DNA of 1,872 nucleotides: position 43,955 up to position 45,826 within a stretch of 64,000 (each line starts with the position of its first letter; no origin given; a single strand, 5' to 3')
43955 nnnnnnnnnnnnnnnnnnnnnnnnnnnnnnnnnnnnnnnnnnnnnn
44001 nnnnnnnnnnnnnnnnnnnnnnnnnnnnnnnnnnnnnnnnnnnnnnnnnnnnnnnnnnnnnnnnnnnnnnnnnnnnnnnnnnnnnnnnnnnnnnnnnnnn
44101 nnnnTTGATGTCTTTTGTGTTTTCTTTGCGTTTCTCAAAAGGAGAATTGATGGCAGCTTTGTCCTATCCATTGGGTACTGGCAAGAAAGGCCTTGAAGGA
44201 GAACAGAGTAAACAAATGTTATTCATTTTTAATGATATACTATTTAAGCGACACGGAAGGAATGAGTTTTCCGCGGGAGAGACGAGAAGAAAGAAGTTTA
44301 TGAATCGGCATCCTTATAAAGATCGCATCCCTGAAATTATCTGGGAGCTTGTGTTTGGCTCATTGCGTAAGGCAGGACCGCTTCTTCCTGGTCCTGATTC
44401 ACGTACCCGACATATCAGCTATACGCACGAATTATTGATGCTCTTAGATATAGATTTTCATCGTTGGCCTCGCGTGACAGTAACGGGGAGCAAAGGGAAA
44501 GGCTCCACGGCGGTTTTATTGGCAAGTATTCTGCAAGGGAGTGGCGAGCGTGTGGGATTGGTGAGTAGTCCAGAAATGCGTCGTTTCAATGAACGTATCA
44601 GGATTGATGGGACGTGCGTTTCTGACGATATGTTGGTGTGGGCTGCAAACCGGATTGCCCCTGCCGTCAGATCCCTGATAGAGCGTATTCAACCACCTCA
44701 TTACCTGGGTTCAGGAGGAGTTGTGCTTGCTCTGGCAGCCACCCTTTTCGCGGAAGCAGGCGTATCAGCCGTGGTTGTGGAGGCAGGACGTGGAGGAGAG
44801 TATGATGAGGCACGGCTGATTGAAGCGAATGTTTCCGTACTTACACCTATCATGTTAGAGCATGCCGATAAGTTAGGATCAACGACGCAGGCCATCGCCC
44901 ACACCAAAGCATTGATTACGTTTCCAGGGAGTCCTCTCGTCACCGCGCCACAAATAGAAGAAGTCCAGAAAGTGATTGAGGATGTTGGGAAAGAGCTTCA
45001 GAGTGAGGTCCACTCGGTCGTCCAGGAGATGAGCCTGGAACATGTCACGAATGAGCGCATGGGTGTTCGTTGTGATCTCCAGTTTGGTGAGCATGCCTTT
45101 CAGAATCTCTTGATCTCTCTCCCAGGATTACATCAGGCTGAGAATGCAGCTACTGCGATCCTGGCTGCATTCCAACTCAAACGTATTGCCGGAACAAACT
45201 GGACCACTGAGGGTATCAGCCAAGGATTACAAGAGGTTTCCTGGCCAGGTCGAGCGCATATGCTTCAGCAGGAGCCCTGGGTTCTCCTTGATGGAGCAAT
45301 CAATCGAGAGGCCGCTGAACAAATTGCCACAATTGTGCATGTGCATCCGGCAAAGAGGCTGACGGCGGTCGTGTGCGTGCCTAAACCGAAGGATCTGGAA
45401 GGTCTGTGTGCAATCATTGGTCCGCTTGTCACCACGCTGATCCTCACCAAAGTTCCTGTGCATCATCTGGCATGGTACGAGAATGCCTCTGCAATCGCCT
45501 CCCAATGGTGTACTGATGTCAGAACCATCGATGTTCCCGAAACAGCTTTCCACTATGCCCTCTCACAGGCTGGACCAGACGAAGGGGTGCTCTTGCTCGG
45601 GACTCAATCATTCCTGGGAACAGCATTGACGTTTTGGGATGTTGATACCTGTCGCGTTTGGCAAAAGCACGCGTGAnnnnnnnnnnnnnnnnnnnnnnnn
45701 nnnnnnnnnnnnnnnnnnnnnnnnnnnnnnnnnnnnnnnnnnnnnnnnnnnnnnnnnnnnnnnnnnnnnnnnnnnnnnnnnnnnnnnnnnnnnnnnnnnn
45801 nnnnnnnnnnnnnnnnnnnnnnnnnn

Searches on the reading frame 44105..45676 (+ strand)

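Call 82: search_protein_families(library=pfam, proteins=[window:44105-45676:+], max_evalue=0.00001)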
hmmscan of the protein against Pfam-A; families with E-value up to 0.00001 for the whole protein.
window:44105-45676:+ (523 aa): 2 families
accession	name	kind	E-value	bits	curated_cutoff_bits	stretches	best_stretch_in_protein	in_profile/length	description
PF08245.18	Mur_ligase_M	-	1.6e-10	41.7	24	1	213-355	50-200/200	Mur ligase middle domain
PF02875.26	Mur_ligase_C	-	2.4e-06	28.8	28.4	1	382-499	1-125/127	Mur ligase, glutamate ligase domain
